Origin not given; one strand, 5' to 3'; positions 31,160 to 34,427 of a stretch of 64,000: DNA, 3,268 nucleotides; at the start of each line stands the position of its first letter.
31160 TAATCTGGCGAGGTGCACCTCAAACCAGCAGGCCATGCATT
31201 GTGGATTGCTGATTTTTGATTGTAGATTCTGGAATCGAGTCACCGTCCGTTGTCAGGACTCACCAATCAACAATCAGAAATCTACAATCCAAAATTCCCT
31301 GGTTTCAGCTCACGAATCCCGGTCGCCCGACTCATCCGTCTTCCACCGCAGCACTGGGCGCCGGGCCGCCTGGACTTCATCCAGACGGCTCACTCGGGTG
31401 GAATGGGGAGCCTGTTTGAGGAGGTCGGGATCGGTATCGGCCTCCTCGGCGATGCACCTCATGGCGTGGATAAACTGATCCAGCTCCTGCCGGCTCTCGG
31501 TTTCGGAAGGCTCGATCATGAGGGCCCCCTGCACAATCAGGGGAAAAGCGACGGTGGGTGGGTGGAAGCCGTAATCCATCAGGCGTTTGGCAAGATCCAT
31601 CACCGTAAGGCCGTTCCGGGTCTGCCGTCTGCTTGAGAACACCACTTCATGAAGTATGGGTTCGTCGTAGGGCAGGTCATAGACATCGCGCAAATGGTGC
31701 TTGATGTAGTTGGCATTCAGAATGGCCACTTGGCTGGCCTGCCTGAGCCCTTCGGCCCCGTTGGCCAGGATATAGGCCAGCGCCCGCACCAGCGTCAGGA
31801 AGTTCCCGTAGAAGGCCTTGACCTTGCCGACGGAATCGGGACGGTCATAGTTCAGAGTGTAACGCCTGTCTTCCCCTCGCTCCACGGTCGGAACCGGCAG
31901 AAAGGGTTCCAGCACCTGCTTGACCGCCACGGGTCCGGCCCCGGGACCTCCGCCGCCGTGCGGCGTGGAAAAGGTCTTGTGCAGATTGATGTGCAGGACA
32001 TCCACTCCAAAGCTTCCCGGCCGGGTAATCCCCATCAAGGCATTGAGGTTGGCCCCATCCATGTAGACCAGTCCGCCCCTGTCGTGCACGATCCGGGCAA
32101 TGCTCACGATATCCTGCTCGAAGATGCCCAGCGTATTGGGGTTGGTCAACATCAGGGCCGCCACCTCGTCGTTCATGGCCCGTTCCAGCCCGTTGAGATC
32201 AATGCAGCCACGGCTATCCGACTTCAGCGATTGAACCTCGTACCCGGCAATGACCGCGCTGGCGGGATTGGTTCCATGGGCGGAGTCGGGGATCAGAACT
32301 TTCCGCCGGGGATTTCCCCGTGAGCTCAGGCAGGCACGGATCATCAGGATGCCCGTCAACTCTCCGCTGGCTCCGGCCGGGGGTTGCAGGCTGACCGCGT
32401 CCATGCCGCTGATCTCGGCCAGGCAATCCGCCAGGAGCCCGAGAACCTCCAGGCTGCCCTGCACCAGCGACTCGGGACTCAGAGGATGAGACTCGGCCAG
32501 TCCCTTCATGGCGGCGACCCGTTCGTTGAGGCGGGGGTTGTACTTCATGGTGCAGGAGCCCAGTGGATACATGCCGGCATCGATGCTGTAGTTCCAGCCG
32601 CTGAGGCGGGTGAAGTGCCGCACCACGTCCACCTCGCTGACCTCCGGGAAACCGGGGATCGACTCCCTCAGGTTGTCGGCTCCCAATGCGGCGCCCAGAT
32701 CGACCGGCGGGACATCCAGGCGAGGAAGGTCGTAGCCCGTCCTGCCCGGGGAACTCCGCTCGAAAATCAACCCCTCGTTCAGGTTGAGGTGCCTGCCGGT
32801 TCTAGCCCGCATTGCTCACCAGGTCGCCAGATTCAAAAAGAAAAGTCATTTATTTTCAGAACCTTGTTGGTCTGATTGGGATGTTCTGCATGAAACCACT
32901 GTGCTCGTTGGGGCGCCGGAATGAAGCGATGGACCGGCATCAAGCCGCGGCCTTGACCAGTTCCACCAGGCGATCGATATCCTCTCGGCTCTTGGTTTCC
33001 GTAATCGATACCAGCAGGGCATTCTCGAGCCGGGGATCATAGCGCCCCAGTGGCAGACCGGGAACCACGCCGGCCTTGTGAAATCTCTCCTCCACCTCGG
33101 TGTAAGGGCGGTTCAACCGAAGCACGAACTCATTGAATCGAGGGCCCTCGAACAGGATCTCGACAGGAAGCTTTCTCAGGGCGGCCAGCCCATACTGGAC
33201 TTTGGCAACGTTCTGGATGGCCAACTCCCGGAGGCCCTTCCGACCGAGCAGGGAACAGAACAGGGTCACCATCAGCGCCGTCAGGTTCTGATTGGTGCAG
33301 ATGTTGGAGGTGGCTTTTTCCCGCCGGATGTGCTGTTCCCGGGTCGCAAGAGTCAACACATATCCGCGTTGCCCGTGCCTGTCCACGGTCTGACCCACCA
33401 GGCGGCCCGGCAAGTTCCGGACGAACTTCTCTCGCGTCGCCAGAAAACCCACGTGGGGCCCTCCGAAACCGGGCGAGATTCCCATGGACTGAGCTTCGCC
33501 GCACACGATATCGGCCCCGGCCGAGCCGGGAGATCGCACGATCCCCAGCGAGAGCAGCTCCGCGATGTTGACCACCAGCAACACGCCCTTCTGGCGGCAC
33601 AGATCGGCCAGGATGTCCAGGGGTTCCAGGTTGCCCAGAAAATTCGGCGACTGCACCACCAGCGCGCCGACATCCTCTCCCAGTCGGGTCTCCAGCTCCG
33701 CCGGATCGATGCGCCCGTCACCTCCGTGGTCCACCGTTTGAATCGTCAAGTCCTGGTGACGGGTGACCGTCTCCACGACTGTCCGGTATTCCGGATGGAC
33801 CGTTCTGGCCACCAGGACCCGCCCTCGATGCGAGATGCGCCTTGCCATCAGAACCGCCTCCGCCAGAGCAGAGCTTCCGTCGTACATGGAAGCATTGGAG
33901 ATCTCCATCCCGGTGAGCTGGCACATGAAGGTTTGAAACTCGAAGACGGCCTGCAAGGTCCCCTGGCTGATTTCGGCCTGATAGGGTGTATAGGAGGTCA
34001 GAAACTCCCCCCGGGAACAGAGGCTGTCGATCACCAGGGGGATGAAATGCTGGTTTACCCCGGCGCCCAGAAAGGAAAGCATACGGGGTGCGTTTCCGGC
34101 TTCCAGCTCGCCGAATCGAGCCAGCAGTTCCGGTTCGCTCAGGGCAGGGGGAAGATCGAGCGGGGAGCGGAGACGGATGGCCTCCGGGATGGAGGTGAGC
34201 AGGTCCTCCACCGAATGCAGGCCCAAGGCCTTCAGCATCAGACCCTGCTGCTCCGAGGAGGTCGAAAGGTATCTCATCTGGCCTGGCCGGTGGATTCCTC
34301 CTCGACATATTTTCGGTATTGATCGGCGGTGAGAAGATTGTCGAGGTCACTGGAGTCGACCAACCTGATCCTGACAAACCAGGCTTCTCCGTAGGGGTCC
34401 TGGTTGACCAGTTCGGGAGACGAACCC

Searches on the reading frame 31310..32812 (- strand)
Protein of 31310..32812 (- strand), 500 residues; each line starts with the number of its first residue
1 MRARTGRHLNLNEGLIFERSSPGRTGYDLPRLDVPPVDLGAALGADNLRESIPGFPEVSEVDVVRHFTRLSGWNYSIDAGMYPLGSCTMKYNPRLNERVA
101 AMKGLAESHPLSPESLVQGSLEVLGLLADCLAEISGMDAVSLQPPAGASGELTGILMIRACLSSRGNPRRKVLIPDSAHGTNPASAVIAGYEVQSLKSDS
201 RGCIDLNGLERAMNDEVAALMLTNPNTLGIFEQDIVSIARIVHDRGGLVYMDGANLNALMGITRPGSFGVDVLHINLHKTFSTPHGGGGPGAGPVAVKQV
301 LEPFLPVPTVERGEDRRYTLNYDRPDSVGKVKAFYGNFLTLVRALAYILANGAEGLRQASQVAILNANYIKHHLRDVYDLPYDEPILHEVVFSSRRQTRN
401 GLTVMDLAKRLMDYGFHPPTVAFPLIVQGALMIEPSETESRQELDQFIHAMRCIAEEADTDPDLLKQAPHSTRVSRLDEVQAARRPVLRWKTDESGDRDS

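Call 21: search_protein_families(library=pfam, proteins=[window:31310-32812:-], max_evalue=0.00001)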
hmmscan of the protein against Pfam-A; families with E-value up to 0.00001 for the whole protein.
window:31310-32812:- (500 aa): 3 families
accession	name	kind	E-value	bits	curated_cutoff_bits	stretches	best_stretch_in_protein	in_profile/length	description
PF21478.3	GcvP2_C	-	5.6e-31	107.4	27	1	359-459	1-103/122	Glycine dehydrogenase, C-terminal domain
PF02347.22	GDC-P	-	1.6e-09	37.6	26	1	110-391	99-378/429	Glycine cleavage system P-protein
PF00266.25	Aminotran_5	-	1.3e-07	31.3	21.5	1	157-286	76-207/371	Aminotransferase class-V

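Call 40: find_homologous_proteins(query=window:31310-32812:-, max_evalue=1e-100)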
Query window:31310-32812:- (500 aa): 8000 proteins with E <= 1e-100 among 8000 candidates; the best 120 are listed.
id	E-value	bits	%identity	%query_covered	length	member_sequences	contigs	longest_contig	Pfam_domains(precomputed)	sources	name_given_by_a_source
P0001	0.0e+0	1088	96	100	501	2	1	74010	PF02347.23,PF21478.4,PF00266.26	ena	-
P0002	0.0e+0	1081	96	100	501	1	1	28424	PF02347.23,PF21478.4,PF00266.26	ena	-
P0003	0.0e+0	1079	95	100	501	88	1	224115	PF02347.23,PF21478.4,PF00266.26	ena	-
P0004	0.0e+0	1079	95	100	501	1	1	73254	PF02347.23,PF21478.4,PF00266.26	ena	-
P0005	0.0e+0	1078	95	99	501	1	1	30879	PF02347.23,PF21478.4,PF00266.26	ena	-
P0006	0.0e+0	1076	95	99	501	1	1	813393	PF02347.23,PF21478.4,PF00266.26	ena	-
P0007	0.0e+0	1075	95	99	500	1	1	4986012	PF02347.23,PF21478.4,PF00266.26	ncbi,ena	-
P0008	0.0e+0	1075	95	99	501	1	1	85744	PF02347.23,PF21478.4,PF00266.26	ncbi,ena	-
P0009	0.0e+0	1075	95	99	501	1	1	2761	PF02347.23,PF21478.4,PF00266.26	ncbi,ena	-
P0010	0.0e+0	1072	95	99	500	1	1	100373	PF02347.23,PF21478.4,PF00266.26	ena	-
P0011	0.0e+0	1070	95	99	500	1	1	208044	PF02347.23,PF21478.4,PF00266.26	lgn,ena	-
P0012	0.0e+0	1070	95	99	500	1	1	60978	PF02347.23,PF21478.4,PF00266.26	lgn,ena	-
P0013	0.0e+0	1070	95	99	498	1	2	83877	PF02347.23,PF21478.4,PF00266.26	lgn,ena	-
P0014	0.0e+0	1063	94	99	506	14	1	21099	PF02347.23,PF21478.4,PF00266.26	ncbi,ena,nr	ncbi:MAG: aminomethyl-transferring glycine dehydrogenase subunit GcvPB [Acidobacteria bacterium]|nr:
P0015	0.0e+0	1060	94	99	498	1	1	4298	PF02347.23,PF21478.4,PF00266.26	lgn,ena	-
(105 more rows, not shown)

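Call 42: find_encoding_contigs(protein=P0003, flank=2500, max_places=3)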
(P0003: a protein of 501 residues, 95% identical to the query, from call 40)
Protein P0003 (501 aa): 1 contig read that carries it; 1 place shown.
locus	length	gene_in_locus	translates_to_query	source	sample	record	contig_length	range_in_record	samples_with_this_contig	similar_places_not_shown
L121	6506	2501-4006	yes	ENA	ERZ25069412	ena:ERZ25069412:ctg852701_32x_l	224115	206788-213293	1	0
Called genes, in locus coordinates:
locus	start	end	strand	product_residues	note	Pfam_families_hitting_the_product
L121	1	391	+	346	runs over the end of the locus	PF01571:GCV_T, PF08669:GCV_T_C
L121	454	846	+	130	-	PF01597:GCV_H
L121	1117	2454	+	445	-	PF02347:GDC-P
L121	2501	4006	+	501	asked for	PF02347:GDC-P, PF00266:Aminotran_5 (weak), PF21478:GcvP2_C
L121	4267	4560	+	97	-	PF00166:Cpn10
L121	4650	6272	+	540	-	PF00118:Cpn60_TCP1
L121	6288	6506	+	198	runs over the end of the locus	-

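Call 43: find_encoding_contigs(protein=P0001, flank=2500, max_places=3)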
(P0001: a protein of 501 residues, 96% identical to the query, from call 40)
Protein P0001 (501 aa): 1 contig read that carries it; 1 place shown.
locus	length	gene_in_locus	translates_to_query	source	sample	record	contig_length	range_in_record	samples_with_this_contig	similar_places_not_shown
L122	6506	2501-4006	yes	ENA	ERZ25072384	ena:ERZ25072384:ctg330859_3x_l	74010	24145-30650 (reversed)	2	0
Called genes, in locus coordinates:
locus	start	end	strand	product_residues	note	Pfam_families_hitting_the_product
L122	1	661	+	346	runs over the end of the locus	PF01571:GCV_T, PF08669:GCV_T_C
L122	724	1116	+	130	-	PF01597:GCV_H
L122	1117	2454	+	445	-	PF02347:GDC-P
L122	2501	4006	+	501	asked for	PF02347:GDC-P, PF00266:Aminotran_5 (weak), PF21478:GcvP2_C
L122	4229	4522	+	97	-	PF00166:Cpn10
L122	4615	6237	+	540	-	PF00118:Cpn60_TCP1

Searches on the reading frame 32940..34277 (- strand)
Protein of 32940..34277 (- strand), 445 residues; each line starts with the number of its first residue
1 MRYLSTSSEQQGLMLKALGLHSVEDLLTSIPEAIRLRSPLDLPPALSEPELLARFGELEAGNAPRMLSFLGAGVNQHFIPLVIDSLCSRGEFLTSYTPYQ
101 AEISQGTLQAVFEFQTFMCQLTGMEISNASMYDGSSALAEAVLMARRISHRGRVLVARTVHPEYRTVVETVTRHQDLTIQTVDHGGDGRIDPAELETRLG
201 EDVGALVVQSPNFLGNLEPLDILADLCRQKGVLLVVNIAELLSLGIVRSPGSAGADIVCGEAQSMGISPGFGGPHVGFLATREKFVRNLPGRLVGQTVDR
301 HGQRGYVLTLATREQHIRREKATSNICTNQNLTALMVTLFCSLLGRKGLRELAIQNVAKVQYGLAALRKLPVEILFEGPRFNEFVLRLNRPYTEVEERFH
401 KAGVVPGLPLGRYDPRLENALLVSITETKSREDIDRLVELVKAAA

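Call 21: search_protein_families(library=pfam, proteins=[window:32940-34277:-], max_evalue=0.00001)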
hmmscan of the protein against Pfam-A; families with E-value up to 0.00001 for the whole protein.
window:32940-34277:- (445 aa): 1 family
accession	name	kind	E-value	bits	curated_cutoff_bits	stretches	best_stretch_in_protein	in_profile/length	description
PF02347.22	GDC-P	-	6.8e-128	427.6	26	1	1-439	1-427/429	Glycine cleavage system P-protein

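Call 39: find_encoding_contigs(protein=window:32940-34277:-, flank=3000, max_places=8)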
Protein window:32940-34277:- (445 aa): no gene with exactly this product is on record in the collection.
